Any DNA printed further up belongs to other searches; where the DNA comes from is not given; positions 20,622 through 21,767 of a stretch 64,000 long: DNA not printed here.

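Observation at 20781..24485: Aldolase / fold-III decarboxylase / class-IV aminotransferase trio around the initiating transferase: candidate pathway to a non-sugar amine decoration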

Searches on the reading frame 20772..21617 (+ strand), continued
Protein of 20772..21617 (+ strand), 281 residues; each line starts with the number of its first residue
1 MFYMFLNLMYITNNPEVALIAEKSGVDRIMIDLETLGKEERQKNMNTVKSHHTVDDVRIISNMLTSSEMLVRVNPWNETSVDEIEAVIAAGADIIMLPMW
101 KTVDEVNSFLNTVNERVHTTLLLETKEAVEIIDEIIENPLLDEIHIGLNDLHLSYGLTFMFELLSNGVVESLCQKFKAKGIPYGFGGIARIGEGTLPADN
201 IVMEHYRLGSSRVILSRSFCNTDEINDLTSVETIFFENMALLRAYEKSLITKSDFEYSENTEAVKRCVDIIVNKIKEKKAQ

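Call 38: search_protein_families(library=pfam, proteins=[L009:66-1904:+, L083:6672-9479:+, L033:15374-16294:+, L033:16327-17676:+, L033:17663-18418:+, L033:18418-19413:+, L006:14502-15575:+, L006:16114-17013:+], max_evalue=0.01)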
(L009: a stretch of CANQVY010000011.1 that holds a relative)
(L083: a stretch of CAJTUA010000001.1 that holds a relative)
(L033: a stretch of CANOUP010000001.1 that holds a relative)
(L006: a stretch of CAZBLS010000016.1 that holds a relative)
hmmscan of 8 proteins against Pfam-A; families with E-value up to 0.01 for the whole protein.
L009:66-1904:+ (612 aa): 9 families
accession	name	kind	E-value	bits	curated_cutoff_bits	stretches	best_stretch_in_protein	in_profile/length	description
PF02719.21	Polysacc_synt_2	-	8.2e-120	399.8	20.2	1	287-569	1-292/293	Polysaccharide biosynthesis protein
PF01370.27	Epimerase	-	4.3e-22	79.1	20.9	1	287-497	1-227/240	NAD dependent epimerase/dehydratase family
PF16363.11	GDP_Man_Dehyd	-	1.4e-15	58.1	27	1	288-412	1-131/332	GDP-mannose 4,6 dehydratase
PF04321.23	RmlD_sub_bind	-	4e-13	49.5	27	1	287-455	3-157/287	RmlD substrate binding domain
PF13727.12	CoA_binding_3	-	4.3e-10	40.3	25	1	88-242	27-175/175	CoA-binding domain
PF01073.25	3Beta_HSD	-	6.4e-08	32.4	22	1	288-416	1-122/280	3-beta hydroxysteroid dehydrogenase/isomerase family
PF00106.31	adh_short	-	0.00018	21.5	26.6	1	285-369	1-87/195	short chain dehydrogenase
PF02254.24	TrkA_N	-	0.0012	19.6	23.8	0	147-240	1-92/116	TrkA-N domain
PF01488.26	Shikimate_DH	-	0.0017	18.9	24.3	0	141-166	9-34/138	Shikimate / quinate 5-dehydrogenase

L083:6672-9479:+ (935 aa): 4 families
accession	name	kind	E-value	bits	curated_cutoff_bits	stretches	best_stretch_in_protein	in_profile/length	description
PF03457.19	HA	-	2.9e-74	245.7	28.4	5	847-912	3-64/64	Helicase associated domain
PF04851.21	ResIII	-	3.3e-11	43.8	22.5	1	5-140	4-162/164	Type III restriction enzyme, res subunit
PF00271.37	Helicase_C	-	1.1e-07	32.5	23.5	1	292-393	12-106/110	Helicase conserved C-terminal domain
PF00270.35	DEAD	-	3.8e-07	30.4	26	0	83-141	100-161/167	DEAD/DEAH box helicase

L033:15374-16294:+ (306 aa): 2 families
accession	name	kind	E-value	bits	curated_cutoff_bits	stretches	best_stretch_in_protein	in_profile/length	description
PF00535.33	Glycos_transf_2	-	1.3e-15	58.2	23.3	1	6-129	2-124/168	Glycosyl transferase family 2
PF13641.12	Glyco_tranf_2_3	-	2.5e-06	28.1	27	1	4-111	3-114/230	Glycosyltransferase like family 2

L033:16327-17676:+ (449 aa): 1 family
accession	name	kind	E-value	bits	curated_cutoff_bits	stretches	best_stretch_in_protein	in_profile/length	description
PF14296.11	O-ag_pol_Wzy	-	0.0023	17.2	26.6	1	350-422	388-458/468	O-antigen polysaccharide polymerase Wzy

L033:17663-18418:+ (251 aa): 4 families
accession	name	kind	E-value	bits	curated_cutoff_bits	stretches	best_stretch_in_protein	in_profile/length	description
PF01128.25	IspD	-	4.2e-40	138.3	27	1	11-236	4-220/221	2-C-methyl-D-erythritol 4-phosphate cytidylyltransferase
PF12804.13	NTP_transf_3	-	3.9e-09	37.3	27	1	10-140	1-118/160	MobA-like NTP transferase domain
PF00483.29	NTP_transferase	-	3.5e-05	23.9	21.2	1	10-71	2-65/245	Nucleotidyl transferase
PF02348.25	CTP_transf_3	-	0.0016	18.7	22.6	1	19-144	6-121/217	Cytidylyltransferase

L033:18418-19413:+ (331 aa): 9 families
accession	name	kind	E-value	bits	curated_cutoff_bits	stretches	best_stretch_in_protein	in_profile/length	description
PF01370.27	Epimerase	-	7.3e-39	134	20.9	1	11-252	1-240/240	NAD dependent epimerase/dehydratase family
PF16363.11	GDP_Man_Dehyd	-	4.8e-21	76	27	1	12-322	1-332/332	GDP-mannose 4,6 dehydratase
PF01073.25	3Beta_HSD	-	6.9e-17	61.8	22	1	12-169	1-157/280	3-beta hydroxysteroid dehydrogenase/isomerase family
PF07993.18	NAD_binding_4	-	1.7e-13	50.8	20.1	2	78-235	89-257/258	Male sterility protein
PF02719.21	Polysacc_synt_2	-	3e-12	46.8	20.2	1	11-128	1-128/293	Polysaccharide biosynthesis protein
PF13460.12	NAD_binding_10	-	4.2e-07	30.5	27.2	1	15-134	1-104/184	NAD(P)H-binding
PF04321.23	RmlD_sub_bind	-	2.4e-05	24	27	1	10-279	2-239/287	RmlD substrate binding domain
PF01118.30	Semialdhyde_dh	-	0.00031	21.6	26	1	10-96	1-85/121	Semialdehyde dehydrogenase, NAD binding domain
PF05368.20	NmrA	-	0.0011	19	27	1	9-53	3-45/298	NmrA-like family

L006:14502-15575:+ (357 aa): 3 families
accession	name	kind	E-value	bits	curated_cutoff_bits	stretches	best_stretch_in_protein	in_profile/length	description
PF13692.12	Glyco_trans_1_4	-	2.3e-13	51.1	27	1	174-316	3-140/142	Glycosyl transferases group 1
PF00534.26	Glycos_transf_1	-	2.9e-12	46.9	26.4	1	174-328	17-168/172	Glycosyl transferases group 1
PF00377.23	Prion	-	0.0069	16.8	25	0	218-248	12-42/116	Prion/Doppel alpha-helical domain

L006:16114-17013:+ (299 aa): 1 family
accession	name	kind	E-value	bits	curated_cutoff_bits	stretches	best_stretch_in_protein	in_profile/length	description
PF06662.19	C5-epim_C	-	1.1e-38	133.1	23.3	1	125-276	26-187/188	D-glucuronyl C5-epimerase C-terminus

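Call 39: search_protein_representatives(protein=window:20781-21617:+)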
Query: 278 residues. Proteins with E-value up to 0.001 (for the whole library): 1460; up to 1e-10: 1056; up to 1e-30: 423. The best 150 are listed.
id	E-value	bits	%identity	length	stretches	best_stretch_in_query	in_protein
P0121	3.2e-115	400.5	69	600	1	3-277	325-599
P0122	2.2e-106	371.6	62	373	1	3-276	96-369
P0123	2.7e-101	354.9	62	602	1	5-274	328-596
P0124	1.4e-100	352.5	61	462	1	3-274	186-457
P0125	2.1e-90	319.2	52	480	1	3-272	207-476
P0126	7.8e-90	317.3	56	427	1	2-268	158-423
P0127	2.9e-89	315.5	55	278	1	1-272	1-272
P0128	5.5e-86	304.7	56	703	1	6-276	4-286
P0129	4.5e-85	301.7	56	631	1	1-261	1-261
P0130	5.0e-84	298.3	52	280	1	2-276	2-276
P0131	8.0e-82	291.1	55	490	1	3-269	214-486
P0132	1.1e-80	287.3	53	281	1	1-269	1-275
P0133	5.5e-79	281.8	51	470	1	3-270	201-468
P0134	6.5e-79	281.6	50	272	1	4-267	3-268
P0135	3.1e-78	279.3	50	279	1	1-276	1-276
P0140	1.4e-71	257.6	45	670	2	3-276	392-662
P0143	2.1e-70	253.7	49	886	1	3-275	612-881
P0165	3.6e-60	220.1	45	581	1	3-275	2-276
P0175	3.7e-58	213.6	49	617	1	6-224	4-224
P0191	4.2e-56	206.8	49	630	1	3-226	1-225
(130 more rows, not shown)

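Call 40: search_protein_families(library=pfam, proteins=[P0124, P0125, P0131, P0122, P0129, P0165, P0175, P0140, P0143, P0126], max_evalue=0.001)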
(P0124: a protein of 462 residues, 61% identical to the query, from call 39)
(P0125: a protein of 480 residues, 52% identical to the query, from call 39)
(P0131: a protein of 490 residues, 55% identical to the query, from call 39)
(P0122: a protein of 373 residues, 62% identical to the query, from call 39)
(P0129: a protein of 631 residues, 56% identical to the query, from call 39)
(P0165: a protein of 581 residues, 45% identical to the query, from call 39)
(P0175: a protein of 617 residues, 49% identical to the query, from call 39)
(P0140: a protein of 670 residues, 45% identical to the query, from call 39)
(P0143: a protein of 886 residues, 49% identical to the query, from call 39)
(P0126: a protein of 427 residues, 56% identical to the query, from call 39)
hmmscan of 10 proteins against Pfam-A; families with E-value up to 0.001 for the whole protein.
P0124 (462 aa): 1 family
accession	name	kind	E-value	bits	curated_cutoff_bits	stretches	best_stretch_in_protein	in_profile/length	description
PF03328.21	HpcH_HpaI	-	1.7e-09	37.7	25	1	197-338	13-161/221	HpcH/HpaI aldolase/citrate lyase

P0125 (480 aa): 2 families
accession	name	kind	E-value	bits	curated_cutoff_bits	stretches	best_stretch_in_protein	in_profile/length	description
PF02397.22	Bac_transf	-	1.2e-68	230.6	27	1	12-191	1-179/179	Bacterial sugar transferase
PF03328.21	HpcH_HpaI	-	7.6e-13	48.7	25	1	213-357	8-159/221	HpcH/HpaI aldolase/citrate lyase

P0131 (490 aa): 3 families
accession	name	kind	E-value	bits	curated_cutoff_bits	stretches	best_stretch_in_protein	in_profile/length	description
PF02397.22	Bac_transf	-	2.5e-60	203.5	27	1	7-186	1-179/179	Bacterial sugar transferase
PF03328.21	HpcH_HpaI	-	8.6e-12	45.2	25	1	220-370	8-159/221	HpcH/HpaI aldolase/citrate lyase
PF25509.1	DUF7916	-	0.00029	20.4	27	1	256-319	144-206/296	Domain of unknown function (DUF7916)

P0122 (373 aa): 2 families
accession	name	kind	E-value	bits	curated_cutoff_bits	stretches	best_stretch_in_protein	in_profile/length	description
PF03328.21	HpcH_HpaI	-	2.9e-10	40.2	25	1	98-247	4-160/221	HpcH/HpaI aldolase/citrate lyase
PF13714.12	PEP_mutase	-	0.00073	19.6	31.5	0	136-237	114-221/240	Phosphoenolpyruvate phosphomutase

P0129 (631 aa): 2 families
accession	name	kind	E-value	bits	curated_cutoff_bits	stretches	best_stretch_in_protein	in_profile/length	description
PF02615.19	Ldh_2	-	6e-107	358.1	38.8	1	290-619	1-333/333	Malate/L-lactate dehydrogenase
PF03328.21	HpcH_HpaI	-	1.8e-12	47.5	25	1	10-153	9-159/221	HpcH/HpaI aldolase/citrate lyase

P0165 (581 aa): 7 families
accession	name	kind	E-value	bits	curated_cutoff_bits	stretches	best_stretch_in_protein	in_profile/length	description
PF02826.25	2-Hacid_dh_C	-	6.2e-48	163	25.1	1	383-555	2-177/178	D-isomer specific 2-hydroxyacid dehydrogenase, NAD binding domain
PF03328.21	HpcH_HpaI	-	2.4e-18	66.7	25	1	10-153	10-160/221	HpcH/HpaI aldolase/citrate lyase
PF07991.19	KARI_N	-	1.3e-07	31.8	20.6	1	413-515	2-104/165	Acetohydroxy acid isomeroreductase, NADPH-binding domain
PF03446.21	NAD_binding_2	-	1.8e-06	28.5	21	1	420-525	4-113/161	NAD binding domain of 6-phosphogluconate dehydrogenase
PF00670.27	AdoHcyase_NAD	-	2.4e-06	28.2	27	1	413-505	21-110/162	S-adenosyl-L-homocysteine hydrolase, NAD binding domain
PF01488.26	Shikimate_DH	-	1.8e-05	25.3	24.3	1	410-496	7-99/138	Shikimate / quinate 5-dehydrogenase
PF08245.18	Mur_ligase_M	-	0.00097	19.6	24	0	222-291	92-162/200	Mur ligase middle domain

P0175 (617 aa): 3 families
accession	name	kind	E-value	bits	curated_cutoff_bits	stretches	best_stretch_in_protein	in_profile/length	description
PF02826.25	2-Hacid_dh_C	-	1.9e-51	174.4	25.1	1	423-595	2-178/178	D-isomer specific 2-hydroxyacid dehydrogenase, NAD binding domain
PF03328.21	HpcH_HpaI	-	9.2e-12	45.2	25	1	8-154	9-161/221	HpcH/HpaI aldolase/citrate lyase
PF03446.21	NAD_binding_2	-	1e-06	29.3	21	1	457-563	2-112/161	NAD binding domain of 6-phosphogluconate dehydrogenase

P0140 (670 aa): 8 families
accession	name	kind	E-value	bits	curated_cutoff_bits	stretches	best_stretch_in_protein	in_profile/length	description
PF00534.26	Glycos_transf_1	-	6.2e-40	137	26.4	1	193-362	2-171/172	Glycosyl transferases group 1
PF13692.12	Glyco_trans_1_4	-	3.4e-33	115.3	27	1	208-349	3-142/142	Glycosyl transferases group 1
PF03328.21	HpcH_HpaI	-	5.4e-11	42.6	25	1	401-543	11-160/221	HpcH/HpaI aldolase/citrate lyase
PF13579.12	Glyco_trans_4_4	-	1.4e-10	42.2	29.7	1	22-167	8-151/158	Glycosyl transferase 4-like domain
PF13439.12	Glyco_transf_4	-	5.9e-10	39.9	28.5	1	23-171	10-162/170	Glycosyltransferase Family 4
PF13477.12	Glyco_trans_4_2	-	8.5e-09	36.1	23.4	1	7-148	2-137/139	Glycosyl transferase 4-like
PF20706.3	GT4-conflict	-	5.2e-08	32.7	26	1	211-325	202-323/385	Family 4 Glycosyltransferase in conflict systems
PF13524.12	Glyco_trans_1_2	-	3.3e-06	27.6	25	1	228-365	6-130/144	Glycosyl transferase-like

P0143 (886 aa): 9 families
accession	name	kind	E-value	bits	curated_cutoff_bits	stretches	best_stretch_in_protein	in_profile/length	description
PF02397.22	Bac_transf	-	2.2e-55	187.4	27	1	29-206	1-177/179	Bacterial sugar transferase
PF00534.26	Glycos_transf_1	-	2.4e-37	128.6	26.4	1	413-581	2-170/172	Glycosyl transferases group 1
PF13692.12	Glyco_trans_1_4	-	1.1e-29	103.9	27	1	427-569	2-142/142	Glycosyl transferases group 1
PF13439.12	Glyco_transf_4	-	2.3e-12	47.7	28.5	1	241-392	8-163/170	Glycosyltransferase Family 4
PF13579.12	Glyco_trans_4_4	-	5.5e-12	46.7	29.7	1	240-392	6-156/158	Glycosyl transferase 4-like domain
PF13477.12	Glyco_trans_4_2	-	9.3e-10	39.2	23.4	1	233-370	5-139/139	Glycosyl transferase 4-like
PF03328.21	HpcH_HpaI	-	6.7e-07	29.2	25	1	627-760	17-157/221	HpcH/HpaI aldolase/citrate lyase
PF20706.3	GT4-conflict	-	9e-06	25.3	26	1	430-575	201-349/385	Family 4 Glycosyltransferase in conflict systems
PF13524.12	Glyco_trans_1_2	-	9.6e-05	22.8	25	1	478-586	23-131/144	Glycosyl transferase-like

P0126 (427 aa): 2 families
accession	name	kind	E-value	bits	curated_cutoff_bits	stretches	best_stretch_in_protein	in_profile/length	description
PF00072.30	Response_reg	-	1.6e-18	67.3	30.2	1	19-135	1-110/111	Response regulator receiver domain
PF03328.21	HpcH_HpaI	-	3.3e-10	40.1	25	1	165-308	8-159/221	HpcH/HpaI aldolase/citrate lyase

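Call 43: find_encoding_contigs(protein=P0143, flank=9000, max_places=2)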
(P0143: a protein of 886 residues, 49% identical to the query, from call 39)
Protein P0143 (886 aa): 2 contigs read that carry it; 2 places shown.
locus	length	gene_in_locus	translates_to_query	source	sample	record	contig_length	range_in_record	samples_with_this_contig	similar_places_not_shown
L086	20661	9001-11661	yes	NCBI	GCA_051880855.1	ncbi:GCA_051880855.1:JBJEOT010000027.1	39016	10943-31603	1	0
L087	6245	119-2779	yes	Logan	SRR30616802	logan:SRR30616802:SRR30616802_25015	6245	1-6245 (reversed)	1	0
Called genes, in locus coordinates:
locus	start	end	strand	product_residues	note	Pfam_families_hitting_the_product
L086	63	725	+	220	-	-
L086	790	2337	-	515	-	PF00128:Alpha-amylase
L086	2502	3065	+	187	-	PF05389:MecA (weak)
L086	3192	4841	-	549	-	PF00089:Trypsin, PF13365:Trypsin_2, PF00595:PDZ (weak), PF13180:PDZ_2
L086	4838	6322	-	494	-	PF00672:HAMP, PF00512:HisKA, PF02518:HATPase_c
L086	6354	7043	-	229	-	PF00072:Response_reg, PF00486:Trans_reg_C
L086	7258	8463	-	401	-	PF00155:Aminotran_1_2, PF01041:DegT_DnrJ_EryC1, PF01053:Cys_Met_Meta_PP (weak)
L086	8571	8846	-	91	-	PF12116:SpoIIID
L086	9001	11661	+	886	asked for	PF02397:Bac_transf, PF13439:Glyco_transf_4, PF13477:Glyco_trans_4_2, PF13579:Glyco_trans_4_4, PF00534:Glycos_transf_1, PF20706:GT4-conflict (weak), PF13692:Glyco_trans_1_4, PF03328:HpcH_HpaI (weak)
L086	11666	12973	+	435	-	PF13524:Glyco_trans_1_2 (faint)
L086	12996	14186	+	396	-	PF13439:Glyco_transf_4, PF00534:Glycos_transf_1, PF13692:Glyco_trans_1_4, PF20706:GT4-conflict (weak)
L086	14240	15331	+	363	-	PF14897:EpsG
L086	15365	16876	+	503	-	PF01943:Polysacc_synt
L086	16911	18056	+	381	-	PF01073:3Beta_HSD (faint), PF01370:Epimerase, PF02719:Polysacc_synt_2 (weak), PF04321:RmlD_sub_bind (faint), PF07993:NAD_binding_4 (faint), PF14667:Polysacc_synt_C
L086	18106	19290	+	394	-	PF14907:NTP_transf_5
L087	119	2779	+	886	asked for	PF02397:Bac_transf, PF13439:Glyco_transf_4, PF13477:Glyco_trans_4_2, PF13579:Glyco_trans_4_4, PF00534:Glycos_transf_1, PF20706:GT4-conflict (weak), PF13692:Glyco_trans_1_4, PF03328:HpcH_HpaI (weak)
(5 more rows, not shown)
